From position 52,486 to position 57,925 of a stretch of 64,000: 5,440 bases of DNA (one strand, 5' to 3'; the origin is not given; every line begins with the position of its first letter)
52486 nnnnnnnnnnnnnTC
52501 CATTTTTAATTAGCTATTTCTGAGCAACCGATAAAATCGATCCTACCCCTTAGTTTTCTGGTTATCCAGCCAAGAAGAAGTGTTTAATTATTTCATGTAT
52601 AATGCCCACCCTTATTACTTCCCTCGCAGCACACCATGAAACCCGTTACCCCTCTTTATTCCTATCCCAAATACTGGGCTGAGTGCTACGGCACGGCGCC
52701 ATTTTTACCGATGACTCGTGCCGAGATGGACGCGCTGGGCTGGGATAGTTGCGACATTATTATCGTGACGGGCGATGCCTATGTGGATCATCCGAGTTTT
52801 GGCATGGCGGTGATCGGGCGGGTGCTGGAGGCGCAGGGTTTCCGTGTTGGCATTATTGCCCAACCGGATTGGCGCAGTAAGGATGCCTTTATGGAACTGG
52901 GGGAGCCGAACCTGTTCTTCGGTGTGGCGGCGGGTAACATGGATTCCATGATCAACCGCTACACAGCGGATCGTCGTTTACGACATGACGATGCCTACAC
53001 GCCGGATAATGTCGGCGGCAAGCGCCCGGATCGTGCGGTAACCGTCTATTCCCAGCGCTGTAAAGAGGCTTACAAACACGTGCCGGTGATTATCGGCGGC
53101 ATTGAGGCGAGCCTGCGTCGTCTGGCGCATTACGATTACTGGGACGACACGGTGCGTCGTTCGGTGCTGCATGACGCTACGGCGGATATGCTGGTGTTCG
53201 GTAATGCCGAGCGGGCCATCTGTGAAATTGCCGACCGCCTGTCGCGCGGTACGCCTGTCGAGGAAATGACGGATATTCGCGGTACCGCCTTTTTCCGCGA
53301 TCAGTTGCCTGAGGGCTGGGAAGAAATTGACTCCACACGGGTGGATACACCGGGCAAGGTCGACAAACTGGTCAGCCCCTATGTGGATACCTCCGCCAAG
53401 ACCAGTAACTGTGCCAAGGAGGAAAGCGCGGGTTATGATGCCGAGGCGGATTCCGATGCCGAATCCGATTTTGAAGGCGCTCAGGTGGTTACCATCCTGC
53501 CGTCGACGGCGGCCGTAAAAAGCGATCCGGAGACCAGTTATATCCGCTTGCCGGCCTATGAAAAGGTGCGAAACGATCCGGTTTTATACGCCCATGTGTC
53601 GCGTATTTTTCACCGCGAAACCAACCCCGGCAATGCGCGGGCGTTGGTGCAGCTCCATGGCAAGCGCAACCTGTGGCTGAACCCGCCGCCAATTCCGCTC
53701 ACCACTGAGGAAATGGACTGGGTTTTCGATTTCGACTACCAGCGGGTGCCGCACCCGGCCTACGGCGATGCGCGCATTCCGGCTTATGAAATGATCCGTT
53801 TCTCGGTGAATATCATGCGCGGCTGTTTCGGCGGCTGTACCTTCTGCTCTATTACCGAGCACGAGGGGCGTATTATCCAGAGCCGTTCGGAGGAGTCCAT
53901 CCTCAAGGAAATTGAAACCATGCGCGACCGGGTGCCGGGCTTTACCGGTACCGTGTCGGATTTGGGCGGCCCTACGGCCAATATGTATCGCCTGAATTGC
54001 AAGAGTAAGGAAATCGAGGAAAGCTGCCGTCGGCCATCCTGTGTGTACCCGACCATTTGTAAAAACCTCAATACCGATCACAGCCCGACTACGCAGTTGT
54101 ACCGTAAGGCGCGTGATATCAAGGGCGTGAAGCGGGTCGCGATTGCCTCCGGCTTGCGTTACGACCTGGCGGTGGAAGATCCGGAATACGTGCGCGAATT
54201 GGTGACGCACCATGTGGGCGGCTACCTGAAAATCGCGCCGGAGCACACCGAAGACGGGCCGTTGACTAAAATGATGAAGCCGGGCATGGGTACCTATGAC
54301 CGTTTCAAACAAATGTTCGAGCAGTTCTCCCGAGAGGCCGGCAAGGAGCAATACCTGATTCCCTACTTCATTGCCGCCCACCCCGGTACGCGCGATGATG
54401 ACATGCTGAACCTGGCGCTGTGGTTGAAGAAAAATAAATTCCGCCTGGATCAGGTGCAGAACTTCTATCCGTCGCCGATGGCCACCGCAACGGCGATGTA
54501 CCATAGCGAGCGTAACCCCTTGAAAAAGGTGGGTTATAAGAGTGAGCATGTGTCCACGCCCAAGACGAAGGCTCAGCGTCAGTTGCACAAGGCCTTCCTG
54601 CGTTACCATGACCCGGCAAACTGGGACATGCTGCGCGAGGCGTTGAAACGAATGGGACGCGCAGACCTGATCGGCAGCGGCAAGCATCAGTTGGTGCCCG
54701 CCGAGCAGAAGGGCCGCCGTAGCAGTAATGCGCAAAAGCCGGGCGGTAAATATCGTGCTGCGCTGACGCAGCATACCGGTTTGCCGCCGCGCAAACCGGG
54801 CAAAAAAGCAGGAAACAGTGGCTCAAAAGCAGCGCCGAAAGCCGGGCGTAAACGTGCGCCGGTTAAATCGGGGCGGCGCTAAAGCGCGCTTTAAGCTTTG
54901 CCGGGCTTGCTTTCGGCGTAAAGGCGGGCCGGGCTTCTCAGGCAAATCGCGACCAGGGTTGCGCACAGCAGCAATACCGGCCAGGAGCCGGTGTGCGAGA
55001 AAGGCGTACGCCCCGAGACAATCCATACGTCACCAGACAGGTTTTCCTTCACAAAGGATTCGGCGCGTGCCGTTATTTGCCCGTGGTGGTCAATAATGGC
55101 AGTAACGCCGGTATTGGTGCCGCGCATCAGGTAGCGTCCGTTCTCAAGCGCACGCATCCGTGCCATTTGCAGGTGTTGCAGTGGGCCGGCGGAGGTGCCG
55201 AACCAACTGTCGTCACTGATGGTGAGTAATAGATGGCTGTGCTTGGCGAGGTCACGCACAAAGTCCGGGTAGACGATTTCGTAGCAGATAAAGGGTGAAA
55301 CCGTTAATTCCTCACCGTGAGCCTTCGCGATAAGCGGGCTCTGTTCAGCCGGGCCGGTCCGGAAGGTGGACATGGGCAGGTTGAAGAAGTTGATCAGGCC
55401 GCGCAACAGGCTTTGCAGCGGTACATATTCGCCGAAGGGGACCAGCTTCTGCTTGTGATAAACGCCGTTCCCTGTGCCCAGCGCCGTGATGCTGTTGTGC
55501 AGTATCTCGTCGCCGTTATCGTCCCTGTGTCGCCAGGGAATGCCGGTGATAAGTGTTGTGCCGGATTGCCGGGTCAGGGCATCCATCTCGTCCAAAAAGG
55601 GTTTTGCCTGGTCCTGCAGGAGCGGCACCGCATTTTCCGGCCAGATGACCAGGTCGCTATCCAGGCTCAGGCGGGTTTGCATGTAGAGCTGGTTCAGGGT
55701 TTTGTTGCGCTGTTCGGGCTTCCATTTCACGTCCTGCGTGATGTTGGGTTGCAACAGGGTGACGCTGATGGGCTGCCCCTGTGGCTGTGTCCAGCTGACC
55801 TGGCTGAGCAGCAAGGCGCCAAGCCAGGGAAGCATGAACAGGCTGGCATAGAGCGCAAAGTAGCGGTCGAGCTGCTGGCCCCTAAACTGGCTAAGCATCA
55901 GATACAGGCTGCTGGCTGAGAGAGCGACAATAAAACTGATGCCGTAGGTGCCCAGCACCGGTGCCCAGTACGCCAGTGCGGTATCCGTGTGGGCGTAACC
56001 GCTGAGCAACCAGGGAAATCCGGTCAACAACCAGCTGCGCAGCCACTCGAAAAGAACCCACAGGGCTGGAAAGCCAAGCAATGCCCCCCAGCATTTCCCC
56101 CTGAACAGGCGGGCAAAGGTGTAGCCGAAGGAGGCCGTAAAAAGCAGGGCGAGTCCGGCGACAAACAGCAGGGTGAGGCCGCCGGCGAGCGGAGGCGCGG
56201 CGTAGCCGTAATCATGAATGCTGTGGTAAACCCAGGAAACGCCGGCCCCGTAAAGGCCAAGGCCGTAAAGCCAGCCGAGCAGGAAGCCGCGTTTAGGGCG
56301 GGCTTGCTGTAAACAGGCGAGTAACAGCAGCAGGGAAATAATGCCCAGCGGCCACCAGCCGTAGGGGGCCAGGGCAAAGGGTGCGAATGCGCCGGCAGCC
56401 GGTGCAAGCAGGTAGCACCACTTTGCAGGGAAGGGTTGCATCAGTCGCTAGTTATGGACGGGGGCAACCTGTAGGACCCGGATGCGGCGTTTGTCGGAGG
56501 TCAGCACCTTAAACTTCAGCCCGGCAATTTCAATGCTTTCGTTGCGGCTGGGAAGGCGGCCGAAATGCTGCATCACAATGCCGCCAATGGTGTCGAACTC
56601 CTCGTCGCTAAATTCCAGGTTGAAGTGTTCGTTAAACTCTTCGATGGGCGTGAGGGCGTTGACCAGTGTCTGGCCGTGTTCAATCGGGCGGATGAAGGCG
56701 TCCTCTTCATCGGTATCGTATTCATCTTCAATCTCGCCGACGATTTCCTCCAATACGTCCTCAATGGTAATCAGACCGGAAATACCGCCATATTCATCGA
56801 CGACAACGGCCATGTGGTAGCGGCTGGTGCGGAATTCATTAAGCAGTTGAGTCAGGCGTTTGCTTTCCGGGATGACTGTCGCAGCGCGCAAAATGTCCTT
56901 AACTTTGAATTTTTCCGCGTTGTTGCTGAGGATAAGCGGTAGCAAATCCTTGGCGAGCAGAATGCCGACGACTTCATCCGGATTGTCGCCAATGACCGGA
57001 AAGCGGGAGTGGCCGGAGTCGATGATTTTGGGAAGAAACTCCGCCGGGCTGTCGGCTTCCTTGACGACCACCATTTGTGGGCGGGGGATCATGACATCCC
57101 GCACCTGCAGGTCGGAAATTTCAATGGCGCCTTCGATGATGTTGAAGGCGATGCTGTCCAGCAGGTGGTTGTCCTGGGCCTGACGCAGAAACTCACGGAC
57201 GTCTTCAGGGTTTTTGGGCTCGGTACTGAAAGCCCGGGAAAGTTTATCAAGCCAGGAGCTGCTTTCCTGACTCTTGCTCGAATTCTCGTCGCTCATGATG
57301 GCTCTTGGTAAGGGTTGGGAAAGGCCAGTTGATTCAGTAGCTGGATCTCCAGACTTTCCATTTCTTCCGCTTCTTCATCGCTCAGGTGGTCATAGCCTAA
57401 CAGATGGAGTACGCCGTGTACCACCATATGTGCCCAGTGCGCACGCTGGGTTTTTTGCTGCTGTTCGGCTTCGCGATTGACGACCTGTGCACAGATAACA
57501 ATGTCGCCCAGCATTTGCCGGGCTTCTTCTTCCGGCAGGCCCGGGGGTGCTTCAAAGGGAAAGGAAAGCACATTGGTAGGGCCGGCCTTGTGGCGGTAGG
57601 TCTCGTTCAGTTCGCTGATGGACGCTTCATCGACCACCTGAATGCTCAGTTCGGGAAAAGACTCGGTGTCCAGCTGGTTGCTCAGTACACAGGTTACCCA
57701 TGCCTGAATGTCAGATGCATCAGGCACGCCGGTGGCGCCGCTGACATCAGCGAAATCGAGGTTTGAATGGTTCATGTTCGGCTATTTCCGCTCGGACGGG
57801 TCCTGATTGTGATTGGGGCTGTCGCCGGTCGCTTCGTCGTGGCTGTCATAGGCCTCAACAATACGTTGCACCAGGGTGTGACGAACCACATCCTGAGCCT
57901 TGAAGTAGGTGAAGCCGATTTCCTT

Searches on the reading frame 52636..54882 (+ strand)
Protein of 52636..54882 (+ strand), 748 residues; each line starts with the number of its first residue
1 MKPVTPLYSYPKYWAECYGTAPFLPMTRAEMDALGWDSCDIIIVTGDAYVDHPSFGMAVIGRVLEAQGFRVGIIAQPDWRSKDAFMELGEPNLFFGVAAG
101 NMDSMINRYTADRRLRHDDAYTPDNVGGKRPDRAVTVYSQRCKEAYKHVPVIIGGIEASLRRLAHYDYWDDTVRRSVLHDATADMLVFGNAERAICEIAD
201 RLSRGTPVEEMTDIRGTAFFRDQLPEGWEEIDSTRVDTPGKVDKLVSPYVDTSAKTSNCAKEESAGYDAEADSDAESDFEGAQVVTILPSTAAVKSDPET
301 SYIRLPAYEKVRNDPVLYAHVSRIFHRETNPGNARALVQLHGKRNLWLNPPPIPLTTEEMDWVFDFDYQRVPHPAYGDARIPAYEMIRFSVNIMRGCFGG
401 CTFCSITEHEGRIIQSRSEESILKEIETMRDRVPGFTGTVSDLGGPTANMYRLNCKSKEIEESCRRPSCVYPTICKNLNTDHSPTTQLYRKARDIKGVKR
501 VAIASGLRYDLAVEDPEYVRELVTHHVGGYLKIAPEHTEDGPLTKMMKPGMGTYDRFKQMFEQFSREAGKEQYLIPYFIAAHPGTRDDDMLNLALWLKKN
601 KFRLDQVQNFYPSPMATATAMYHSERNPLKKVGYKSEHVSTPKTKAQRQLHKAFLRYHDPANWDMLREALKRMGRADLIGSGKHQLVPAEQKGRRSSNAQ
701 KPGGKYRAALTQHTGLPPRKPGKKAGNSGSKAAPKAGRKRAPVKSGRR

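Call 56: search_protein_families(library=pfam, proteins=[window:52636-54882:+], max_evalue=0.00001)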
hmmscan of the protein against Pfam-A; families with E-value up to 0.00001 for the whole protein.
window:52636-54882:+ (748 aa): 3 families
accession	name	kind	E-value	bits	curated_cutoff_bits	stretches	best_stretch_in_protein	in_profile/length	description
PF08497.15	Radical_SAM_N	-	3.6e-136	453.8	25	1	23-390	1-301/301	Radical SAM N-terminal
PF11842.13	DUF3362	-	3.9e-43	147.7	27.6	1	605-741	1-131/151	Domain of unknown function (DUF3362)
PF04055.27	Radical_SAM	-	4.7e-11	43.6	29.5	1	391-596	1-165/166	Radical SAM superfamily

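Call 57: find_homologous_proteins(query=window:52636-54882:+, max_evalue=1e-100)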
Query window:52636-54882:+ (748 aa): 8000 proteins with E <= 1e-100 among 8000 candidates; the best 120 are listed.
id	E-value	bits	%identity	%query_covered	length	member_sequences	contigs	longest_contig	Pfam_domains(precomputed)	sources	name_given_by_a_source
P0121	0.0e+0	1749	99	100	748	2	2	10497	PF04055.28,PF11842.14,PF08497.16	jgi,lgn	jgi:uncharacterized radical SAM protein YgiQ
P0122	0.0e+0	1602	90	100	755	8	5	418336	PF04055.28,PF11842.14,PF08497.16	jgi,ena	-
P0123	0.0e+0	1526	85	100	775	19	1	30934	PF04055.28,PF11842.14,PF08497.16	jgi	jgi:uncharacterized radical SAM protein YgiQ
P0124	0.0e+0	1506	84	99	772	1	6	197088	PF04055.28,PF11842.14,PF08497.16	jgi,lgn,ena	jgi:uncharacterized radical SAM protein YgiQ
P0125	0.0e+0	1483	84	100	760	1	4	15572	PF04055.28,PF11842.14,PF08497.16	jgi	-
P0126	0.0e+0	1428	84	97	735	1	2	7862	PF04055.28,PF11842.14,PF08497.16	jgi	-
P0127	0.0e+0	1318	82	92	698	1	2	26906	PF04055.28,PF11842.14,PF08497.16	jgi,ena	jgi:uncharacterized radical SAM protein YgiQ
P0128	0.0e+0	1300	74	98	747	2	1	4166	PF04055.28,PF11842.14,PF08497.16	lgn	-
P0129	0.0e+0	1299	75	99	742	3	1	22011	PF04055.28,PF11842.14,PF08497.16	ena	-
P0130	0.0e+0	1289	73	100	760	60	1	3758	PF04055.28,PF11842.14,PF08497.16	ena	-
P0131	0.0e+0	1289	75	96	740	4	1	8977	PF04055.28,PF11842.14,PF08497.16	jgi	jgi:uncharacterized radical SAM protein YgiQ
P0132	0.0e+0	1287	75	96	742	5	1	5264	PF04055.28,PF11842.14,PF08497.16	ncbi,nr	ncbi:MAG: YgiQ family radical SAM protein [Porticoccus sp.]|nr:YgiQ family radical SAM protein [Port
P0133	0.0e+0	1284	74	98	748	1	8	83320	PF04055.28,PF11842.14,PF08497.16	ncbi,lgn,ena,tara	tara:strand:+ start:53870 stop:56116 length:2247 start_codon:yes stop_codon:yes gene_type:complete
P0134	0.0e+0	1284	-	-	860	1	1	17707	PF04055.28,PF11842.14,PF08497.16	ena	-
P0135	0.0e+0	1282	75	96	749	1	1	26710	PF04055.28,PF11842.14,PF08497.16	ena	-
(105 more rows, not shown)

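Call 58: find_encoding_contigs(protein=P0121, flank=8000, max_places=3)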
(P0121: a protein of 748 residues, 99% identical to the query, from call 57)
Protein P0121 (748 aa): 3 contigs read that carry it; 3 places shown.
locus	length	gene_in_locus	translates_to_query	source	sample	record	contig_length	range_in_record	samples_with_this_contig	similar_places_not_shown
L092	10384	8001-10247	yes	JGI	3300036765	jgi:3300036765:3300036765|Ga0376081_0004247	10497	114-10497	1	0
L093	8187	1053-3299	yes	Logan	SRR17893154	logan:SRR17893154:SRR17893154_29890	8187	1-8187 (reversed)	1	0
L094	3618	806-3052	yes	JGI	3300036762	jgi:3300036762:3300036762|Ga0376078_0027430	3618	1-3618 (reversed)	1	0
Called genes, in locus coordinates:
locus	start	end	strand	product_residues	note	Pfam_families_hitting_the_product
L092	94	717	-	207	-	PF07589:PEP_exosort_dom (weak)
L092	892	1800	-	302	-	PF05673:DUF815, PF13191:AAA_16 (weak), PF20720:nSTAND3 (weak), PF00004:AAA (weak)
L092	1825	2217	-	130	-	-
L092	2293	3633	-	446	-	PF09619:YscW, PF09864:MliC, PF03724:META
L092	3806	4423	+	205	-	PF01292:Ni_hydr_CYTB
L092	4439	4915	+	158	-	PF00196:GerE (weak)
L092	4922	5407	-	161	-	-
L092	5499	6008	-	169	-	PF04982:TM_HPP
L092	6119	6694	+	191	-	PF00440:TetR_N, PF16925:TetR_C_13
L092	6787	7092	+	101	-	-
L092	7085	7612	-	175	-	PF11008:DUF2846 (faint)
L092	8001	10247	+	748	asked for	PF08497:Radical_SAM_N, PF04055:Radical_SAM, PF11842:DUF3362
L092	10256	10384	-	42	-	?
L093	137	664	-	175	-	PF11008:DUF2846 (faint)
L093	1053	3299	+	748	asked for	PF08497:Radical_SAM_N, PF04055:Radical_SAM, PF11842:DUF3362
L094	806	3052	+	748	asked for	PF08497:Radical_SAM_N, PF04055:Radical_SAM, PF11842:DUF3362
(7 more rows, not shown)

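Call 59: find_encoding_contigs(protein=P0122, flank=8000, max_places=3)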
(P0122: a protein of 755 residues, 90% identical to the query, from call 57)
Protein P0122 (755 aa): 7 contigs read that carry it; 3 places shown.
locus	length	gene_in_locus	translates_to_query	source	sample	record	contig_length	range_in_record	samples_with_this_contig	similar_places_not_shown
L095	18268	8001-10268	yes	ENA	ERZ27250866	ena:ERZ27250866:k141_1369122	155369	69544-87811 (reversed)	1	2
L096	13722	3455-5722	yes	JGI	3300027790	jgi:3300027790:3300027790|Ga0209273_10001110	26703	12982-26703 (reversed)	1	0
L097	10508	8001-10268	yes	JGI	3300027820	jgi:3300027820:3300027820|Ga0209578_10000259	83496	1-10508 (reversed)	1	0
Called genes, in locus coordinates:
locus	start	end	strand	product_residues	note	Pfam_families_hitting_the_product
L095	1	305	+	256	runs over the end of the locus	PF02698:DUF218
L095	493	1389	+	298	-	PF01488:Shikimate_DH (faint), PF02826:2-Hacid_dh_C (weak), PF03446:NAD_binding_2, PF03807:F420_oxidored (weak), PF14833:NAD_binding_11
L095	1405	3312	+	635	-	PF00005:ABC_tran, PF02463:SMC_N (faint), PF13304:AAA_21 (faint), PF12848:ABC_tran_Xtn, PF00005:ABC_tran, PF16326:ABC_tran_CTD (weak)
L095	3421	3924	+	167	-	-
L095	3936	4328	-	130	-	-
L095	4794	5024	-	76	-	-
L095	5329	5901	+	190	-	PF00571:CBS (faint)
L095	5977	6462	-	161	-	-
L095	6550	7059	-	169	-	PF04982:TM_HPP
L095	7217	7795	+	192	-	PF00440:TetR_N, PF16925:TetR_C_13 (weak)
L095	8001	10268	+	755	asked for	PF08497:Radical_SAM_N, PF04055:Radical_SAM, PF11842:DUF3362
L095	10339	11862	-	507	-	PF20154:LNT_N, PF00795:CN_hydrolase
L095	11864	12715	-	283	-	PF21917:NMB0537_N (faint), PF00571:CBS (weak), PF03471:CorC_HlyC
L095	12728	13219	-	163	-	PF02130:YbeY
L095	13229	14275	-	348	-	PF02562:PhoH, PF13604:AAA_30, PF13245:AAA_19 (weak)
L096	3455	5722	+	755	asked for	PF08497:Radical_SAM_N, PF04055:Radical_SAM, PF11842:DUF3362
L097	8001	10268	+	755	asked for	PF08497:Radical_SAM_N, PF04055:Radical_SAM, PF11842:DUF3362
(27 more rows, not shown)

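Call 60: find_encoding_contigs(protein=P0124, flank=8000, max_places=2)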
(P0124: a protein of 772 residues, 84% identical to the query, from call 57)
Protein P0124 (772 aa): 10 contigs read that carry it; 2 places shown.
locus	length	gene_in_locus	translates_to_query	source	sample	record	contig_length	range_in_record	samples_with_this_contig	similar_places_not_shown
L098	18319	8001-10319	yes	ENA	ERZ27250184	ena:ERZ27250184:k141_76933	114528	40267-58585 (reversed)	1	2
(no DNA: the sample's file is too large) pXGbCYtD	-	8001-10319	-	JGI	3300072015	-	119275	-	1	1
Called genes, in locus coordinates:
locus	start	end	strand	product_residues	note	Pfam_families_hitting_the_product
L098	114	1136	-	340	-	PF06144:DNA_pol3_delta, PF21694:DNA_pol3_delta_C, PF14840:DNA_pol3_delt_C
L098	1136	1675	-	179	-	PF04390:LptE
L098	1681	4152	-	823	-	PF00133:tRNA-synt_1, PF01406:tRNA-synt_1e (faint), PF09334:tRNA-synt_1g, PF13603:tRNA-synt_1_2, PF00133:tRNA-synt_1, PF09334:tRNA-synt_1g (weak), PF08264:Anticodon_1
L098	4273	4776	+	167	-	PF07295:DUF1451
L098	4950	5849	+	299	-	PF01488:Shikimate_DH (faint), PF03446:NAD_binding_2, PF03807:F420_oxidored, PF14833:NAD_binding_11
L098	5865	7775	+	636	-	PF00005:ABC_tran, PF02463:SMC_N (faint), PF01926:MMR_HSR1 (faint), PF13304:AAA_21 (faint), PF12848:ABC_tran_Xtn, PF00005:ABC_tran, PF16326:ABC_tran_CTD (weak)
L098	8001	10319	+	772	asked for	PF08497:Radical_SAM_N, PF04055:Radical_SAM, PF11842:DUF3362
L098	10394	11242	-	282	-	PF00571:CBS (weak), PF03471:CorC_HlyC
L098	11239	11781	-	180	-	PF02130:YbeY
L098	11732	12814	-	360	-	PF02562:PhoH, PF13245:AAA_19, PF13604:AAA_30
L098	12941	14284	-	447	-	PF00919:UPF0004, PF04055:Radical_SAM, PF01938:TRAM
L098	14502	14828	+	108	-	PF08850:DUF1820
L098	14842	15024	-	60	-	-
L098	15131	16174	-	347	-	PF00710:Asparaginase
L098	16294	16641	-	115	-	-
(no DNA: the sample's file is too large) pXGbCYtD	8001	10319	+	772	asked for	PF08497:Radical_SAM_N, PF04055:Radical_SAM, PF11842:DUF3362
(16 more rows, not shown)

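Call 67: search_protein_families(library=pfam, proteins=[L092:6787-7092:+, L092:7085-7612:-], max_evalue=0.001)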
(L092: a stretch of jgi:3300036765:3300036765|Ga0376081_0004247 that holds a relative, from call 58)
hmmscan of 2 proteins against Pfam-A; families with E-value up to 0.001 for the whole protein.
L092:6787-7092:+ (101 aa): 0 families

L092:7085-7612:- (175 aa): 1 family
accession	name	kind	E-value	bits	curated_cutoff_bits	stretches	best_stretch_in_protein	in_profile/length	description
PF11008.14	DUF2846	-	1e-06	29.2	34.3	1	40-121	6-79/92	Protein of unknown function (DUF2846)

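Call 90: search_protein_families(library=padloc, proteins=[L092:6787-7092:+, L092:7085-7612:-], max_evalue=0.01)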
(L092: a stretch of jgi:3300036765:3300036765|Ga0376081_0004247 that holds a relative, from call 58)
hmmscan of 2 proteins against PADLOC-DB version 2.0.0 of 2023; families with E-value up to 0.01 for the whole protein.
L092:6787-7092:+ (101 aa): 0 families

L092:7085-7612:- (175 aa): 0 families

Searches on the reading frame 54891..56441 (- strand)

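Call 56: search_protein_families(library=pfam, proteins=[window:54891-56441:-], max_evalue=0.00001)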
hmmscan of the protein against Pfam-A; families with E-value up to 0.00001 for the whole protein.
window:54891-56441:- (516 aa): 2 families
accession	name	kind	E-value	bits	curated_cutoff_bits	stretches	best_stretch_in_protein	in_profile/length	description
PF20154.4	LNT_N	-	5.4e-38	131.1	27.1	1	16-176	1-157/159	Apolipoprotein N-acyltransferase N-terminal domain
PF00795.27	CN_hydrolase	-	2.6e-28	99.5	23.2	1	227-466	2-240/256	Carbon-nitrogen hydrolase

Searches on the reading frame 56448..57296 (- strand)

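Call 56: search_protein_families(library=pfam, proteins=[window:56448-57296:-], max_evalue=0.00001)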
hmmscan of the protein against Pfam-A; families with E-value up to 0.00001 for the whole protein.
window:56448-57296:- (282 aa): 3 families
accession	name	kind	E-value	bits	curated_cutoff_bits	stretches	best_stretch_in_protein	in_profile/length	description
PF03471.22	CorC_HlyC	-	6.7e-22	77.7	27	1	205-279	3-79/81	Transporter associated domain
PF00571.33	CBS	-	5.1e-16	59.2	24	2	65-122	1-55/57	CBS domain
PF21917.1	NMB0537_N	-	4.4e-09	36.3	23.9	1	26-59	2-35/36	N-terminal region of NMB0537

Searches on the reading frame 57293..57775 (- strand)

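Call 56: search_protein_families(library=pfam, proteins=[window:57293-57775:-], max_evalue=0.00001)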
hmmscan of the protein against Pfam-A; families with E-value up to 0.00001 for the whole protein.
window:57293-57775:- (160 aa): 1 family
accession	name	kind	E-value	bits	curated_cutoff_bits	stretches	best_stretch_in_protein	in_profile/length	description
PF02130.23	YbeY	-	4e-37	127.4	25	1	23-150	7-129/129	Endoribonuclease YbeY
